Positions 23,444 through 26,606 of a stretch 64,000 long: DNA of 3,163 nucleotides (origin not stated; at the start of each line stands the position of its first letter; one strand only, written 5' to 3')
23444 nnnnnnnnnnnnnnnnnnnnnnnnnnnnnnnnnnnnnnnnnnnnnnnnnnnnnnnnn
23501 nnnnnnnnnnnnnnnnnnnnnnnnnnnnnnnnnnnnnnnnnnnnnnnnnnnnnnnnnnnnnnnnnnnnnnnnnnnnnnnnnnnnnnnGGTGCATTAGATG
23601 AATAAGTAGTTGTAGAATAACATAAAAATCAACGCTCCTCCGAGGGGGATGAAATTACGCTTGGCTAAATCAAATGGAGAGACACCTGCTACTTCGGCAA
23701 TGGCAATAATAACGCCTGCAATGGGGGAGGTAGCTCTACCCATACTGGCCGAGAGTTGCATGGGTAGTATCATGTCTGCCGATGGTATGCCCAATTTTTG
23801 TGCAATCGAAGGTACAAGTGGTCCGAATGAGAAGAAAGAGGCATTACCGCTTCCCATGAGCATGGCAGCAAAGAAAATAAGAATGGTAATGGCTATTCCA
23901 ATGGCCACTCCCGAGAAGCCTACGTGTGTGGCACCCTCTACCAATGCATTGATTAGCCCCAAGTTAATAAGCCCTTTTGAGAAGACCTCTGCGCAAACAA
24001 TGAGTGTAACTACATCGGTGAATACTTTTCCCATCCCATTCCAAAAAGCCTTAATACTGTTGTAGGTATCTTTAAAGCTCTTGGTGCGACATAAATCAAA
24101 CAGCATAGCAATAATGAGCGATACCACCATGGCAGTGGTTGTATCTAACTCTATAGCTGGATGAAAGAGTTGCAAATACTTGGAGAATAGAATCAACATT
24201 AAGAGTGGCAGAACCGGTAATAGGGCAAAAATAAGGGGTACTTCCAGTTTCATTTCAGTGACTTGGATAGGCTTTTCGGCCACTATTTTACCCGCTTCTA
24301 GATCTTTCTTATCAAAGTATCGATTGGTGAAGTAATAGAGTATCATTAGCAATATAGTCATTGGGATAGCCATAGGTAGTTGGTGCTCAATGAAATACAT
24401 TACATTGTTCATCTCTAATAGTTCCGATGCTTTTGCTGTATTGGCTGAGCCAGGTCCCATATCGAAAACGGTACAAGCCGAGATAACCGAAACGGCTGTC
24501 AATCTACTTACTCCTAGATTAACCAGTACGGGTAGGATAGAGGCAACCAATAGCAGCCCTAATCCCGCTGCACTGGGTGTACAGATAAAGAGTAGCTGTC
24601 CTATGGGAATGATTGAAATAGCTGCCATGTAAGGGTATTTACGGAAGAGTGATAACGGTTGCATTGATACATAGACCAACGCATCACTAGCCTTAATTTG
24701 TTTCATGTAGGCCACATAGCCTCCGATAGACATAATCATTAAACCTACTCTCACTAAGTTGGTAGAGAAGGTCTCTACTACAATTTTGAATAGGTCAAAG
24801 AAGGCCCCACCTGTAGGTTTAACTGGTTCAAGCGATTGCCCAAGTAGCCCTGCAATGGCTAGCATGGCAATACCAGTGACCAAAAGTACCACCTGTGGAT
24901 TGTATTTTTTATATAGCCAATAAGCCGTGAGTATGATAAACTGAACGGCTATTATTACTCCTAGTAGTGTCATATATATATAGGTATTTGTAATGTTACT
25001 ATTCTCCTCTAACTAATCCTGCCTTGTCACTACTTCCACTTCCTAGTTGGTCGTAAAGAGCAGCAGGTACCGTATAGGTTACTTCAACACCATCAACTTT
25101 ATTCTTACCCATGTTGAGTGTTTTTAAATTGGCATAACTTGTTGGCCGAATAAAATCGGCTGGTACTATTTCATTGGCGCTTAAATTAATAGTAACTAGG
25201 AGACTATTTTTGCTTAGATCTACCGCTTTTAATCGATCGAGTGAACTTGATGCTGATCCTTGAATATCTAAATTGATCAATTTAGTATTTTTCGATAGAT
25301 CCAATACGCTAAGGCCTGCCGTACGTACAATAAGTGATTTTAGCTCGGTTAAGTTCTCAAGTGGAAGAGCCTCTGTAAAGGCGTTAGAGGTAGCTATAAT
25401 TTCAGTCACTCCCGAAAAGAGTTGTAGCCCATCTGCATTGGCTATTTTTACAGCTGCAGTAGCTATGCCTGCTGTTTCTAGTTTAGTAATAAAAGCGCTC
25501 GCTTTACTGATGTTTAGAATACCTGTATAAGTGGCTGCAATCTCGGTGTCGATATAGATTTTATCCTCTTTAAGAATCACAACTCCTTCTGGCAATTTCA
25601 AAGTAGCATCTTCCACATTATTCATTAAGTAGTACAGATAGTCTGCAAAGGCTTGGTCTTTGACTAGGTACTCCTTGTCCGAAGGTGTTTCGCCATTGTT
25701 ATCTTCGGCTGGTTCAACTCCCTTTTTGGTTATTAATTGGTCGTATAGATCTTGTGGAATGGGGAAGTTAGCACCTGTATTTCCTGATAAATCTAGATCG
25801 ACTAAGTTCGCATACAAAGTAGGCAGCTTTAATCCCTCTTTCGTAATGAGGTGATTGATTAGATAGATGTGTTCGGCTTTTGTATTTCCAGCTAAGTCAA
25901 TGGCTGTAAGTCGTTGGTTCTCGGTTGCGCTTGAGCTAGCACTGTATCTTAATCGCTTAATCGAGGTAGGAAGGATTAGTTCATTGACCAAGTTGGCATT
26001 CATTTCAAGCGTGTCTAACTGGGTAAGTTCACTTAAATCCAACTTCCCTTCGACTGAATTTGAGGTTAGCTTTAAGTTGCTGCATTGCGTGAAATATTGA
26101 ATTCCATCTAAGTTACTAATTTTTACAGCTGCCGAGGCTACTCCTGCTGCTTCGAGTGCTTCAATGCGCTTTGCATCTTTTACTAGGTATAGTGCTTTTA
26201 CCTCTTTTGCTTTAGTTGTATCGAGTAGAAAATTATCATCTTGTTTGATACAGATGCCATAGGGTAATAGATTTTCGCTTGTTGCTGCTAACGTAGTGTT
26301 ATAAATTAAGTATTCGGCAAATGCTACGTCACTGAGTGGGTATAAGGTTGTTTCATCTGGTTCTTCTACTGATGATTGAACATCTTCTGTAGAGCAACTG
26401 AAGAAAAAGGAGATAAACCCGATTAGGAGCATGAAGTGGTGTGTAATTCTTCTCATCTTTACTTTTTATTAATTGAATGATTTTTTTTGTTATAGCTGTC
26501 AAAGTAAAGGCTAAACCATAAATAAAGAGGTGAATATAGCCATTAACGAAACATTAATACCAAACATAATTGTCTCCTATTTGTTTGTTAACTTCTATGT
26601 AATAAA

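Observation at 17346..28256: Candidate new utilisation system: SusC/D-free, porin-based locus for an aspartate-rich polyanionic peptide or polymer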

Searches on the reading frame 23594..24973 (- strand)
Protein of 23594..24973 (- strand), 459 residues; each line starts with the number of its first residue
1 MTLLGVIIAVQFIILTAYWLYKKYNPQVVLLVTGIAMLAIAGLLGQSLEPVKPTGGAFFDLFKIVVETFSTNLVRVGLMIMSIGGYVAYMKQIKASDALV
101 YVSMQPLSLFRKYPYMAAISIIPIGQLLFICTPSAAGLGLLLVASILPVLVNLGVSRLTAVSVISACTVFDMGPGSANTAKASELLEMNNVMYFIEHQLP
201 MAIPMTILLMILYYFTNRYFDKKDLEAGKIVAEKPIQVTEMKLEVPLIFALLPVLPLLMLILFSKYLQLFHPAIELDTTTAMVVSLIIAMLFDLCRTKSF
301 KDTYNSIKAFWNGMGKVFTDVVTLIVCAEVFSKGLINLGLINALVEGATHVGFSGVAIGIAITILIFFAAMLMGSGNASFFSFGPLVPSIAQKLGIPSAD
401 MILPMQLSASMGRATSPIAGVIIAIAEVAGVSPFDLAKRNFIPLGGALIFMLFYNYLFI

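Call 3: search_protein_families(library=pfam, proteins=[window:23594-24973:-], max_evalue=0.01)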
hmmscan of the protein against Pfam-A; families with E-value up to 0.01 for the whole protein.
window:23594-24973:- (459 aa): 3 families
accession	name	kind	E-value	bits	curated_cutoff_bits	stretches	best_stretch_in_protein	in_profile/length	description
PF03606.21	DcuC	-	1.8e-69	234.9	23.1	1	5-453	2-454/461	C4-dicarboxylate anaerobic carrier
PF06808.19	DctM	-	1.5e-05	24.5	23.8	1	205-452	178-404/413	Tripartite ATP-independent periplasmic transporter, DctM component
PF03553.21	Na_H_antiporter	-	0.00011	22.1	23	1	181-434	17-279/303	Na+/H+ antiporter family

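Call 4: search_protein_families(library=ncbifam, proteins=[window:23594-24973:-], max_evalue=0.01)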
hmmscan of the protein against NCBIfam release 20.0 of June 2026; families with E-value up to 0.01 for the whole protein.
window:23594-24973:- (459 aa): 4 families
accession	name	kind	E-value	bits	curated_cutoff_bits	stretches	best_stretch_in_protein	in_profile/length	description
NF037994.1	DcuC_1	equivalog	9.6e-118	393.3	100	1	20-440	1-389/389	C4-dicarboxylate transporter DcuC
TIGR00771.1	DcuC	subfamily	1.1e-90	304.8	187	1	59-444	5-383/388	C4-dicarboxylate anaerobic carrier, DcuC family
NF007317.0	PRK09804.1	equivalog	3.4e-88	296.6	623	1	4-446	2-441/455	anaerobic C4-dicarboxylate transporter DcuC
NF007937.0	PRK10654.1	equivalog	4.5e-85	286.1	513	1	2-458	3-450/455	anaerobic C4-dicarboxylate transporter DcuC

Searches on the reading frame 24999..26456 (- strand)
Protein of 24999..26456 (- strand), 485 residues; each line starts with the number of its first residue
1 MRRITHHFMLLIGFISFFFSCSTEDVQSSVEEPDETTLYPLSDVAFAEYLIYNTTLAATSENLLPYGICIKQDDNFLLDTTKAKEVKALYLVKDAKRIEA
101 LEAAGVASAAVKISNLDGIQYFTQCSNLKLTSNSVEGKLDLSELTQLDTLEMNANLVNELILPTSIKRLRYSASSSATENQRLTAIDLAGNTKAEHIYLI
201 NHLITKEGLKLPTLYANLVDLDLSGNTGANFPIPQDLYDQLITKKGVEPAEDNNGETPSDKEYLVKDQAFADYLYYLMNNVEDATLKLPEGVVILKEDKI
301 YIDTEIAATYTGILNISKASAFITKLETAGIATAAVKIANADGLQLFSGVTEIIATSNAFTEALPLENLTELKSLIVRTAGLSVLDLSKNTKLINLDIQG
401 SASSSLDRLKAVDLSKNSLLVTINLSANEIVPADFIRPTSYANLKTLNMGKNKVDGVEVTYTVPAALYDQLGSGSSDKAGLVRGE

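Call 3: search_protein_families(library=pfam, proteins=[window:24999-26456:-], max_evalue=0.01)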
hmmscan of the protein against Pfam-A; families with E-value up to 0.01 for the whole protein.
window:24999-26456:- (485 aa): 1 family
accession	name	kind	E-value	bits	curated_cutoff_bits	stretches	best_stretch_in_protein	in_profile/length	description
PF12799.13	LRR_4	-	0.00044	20.9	27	0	382-423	3-39/44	Leucine Rich repeats (2 copies)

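Call 4: search_protein_families(library=ncbifam, proteins=[window:24999-26456:-], max_evalue=0.01)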
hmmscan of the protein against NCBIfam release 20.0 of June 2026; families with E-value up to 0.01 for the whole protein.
window:24999-26456:- (485 aa): 1 family
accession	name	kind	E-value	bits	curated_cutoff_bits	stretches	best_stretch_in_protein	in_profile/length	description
NF033190.2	inl_like_NEAT_1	exception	0.0022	16.4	1275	0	93-160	364-431/754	NEAT domain-containing leucine-rich repeat protein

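Call 35: search_protein_families(library=pfam, proteins=[window:24999-26456:-], max_evalue=10)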
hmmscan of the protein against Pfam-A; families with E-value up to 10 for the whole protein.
window:24999-26456:- (485 aa): 6 families
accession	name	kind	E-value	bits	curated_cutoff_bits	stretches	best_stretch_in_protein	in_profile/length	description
PF12799.13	LRR_4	-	0.00044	20.9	27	2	382-423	3-39/44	Leucine Rich repeats (2 copies)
PF23952.1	LRR_EndoS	-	0.015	15.9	27.9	1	359-452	23-116/116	Endo-beta-N-acetylglucosaminidase EndoS LRR domain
PF25708.1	Phage_T7_Gp5_9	-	0.05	14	24.5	1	89-106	13-30/46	Phage T7 gp5.9 RecBCD inhibitor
PF13855.12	LRR_8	-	1.4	9.2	27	1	381-419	26-61/61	Leucine rich repeat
PF13516.12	LRR_6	-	2.5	8.8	23.4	0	443-455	4-16/24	Leucine Rich repeat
PF00560.39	LRR_1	-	6.1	7.9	20.6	0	217-228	1-12/23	Leucine Rich Repeat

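Call 93: search_solved_structures(query=window:24999-26456:-, max_evalue=1)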
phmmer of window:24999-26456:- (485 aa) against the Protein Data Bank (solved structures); distinct sequences matched with E-value up to 1: 42.
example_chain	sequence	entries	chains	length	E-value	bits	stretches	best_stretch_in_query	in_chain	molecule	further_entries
3bz5_A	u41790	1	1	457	5.1e-05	25.8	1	337-445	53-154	Internalin-J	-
2omu_A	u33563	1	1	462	0.00013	24.5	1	299-412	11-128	Internalin-A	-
2omx_A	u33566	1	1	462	0.00014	24.4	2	299-453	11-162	Internalin-A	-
1d0b_A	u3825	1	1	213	0.00015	24.3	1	81-170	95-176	INTERNALIN B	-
2omt_A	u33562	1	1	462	0.00019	23.9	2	299-412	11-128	Internalin-A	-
1otn_A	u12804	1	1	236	0.00021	23.8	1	81-170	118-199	Internalin B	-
1oto_A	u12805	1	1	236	0.00022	23.8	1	81-170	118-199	Internalin B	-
1otm_A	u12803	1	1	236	0.00023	23.7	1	81-170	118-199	internalin B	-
6dbf_A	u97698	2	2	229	0.00028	23.4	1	81-170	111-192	Listeria virulence factor InlB | InlB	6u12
2omz_A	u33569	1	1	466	0.00038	23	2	299-430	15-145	Internalin-A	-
6dbg_A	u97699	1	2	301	0.00044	22.7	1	81-171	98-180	Internalin B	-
2uzx_A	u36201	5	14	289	0.00053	22.5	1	80-171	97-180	INTERNALIN B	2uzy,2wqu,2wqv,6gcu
1h6t_A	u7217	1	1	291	0.00057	22.4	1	80-171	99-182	INTERNALIN B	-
1o6s_A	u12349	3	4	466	0.00057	22.4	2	299-430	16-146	INTERNALIN A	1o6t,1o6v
2wqw_A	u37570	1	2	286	0.0006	22.3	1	79-170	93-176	INTERNALIN B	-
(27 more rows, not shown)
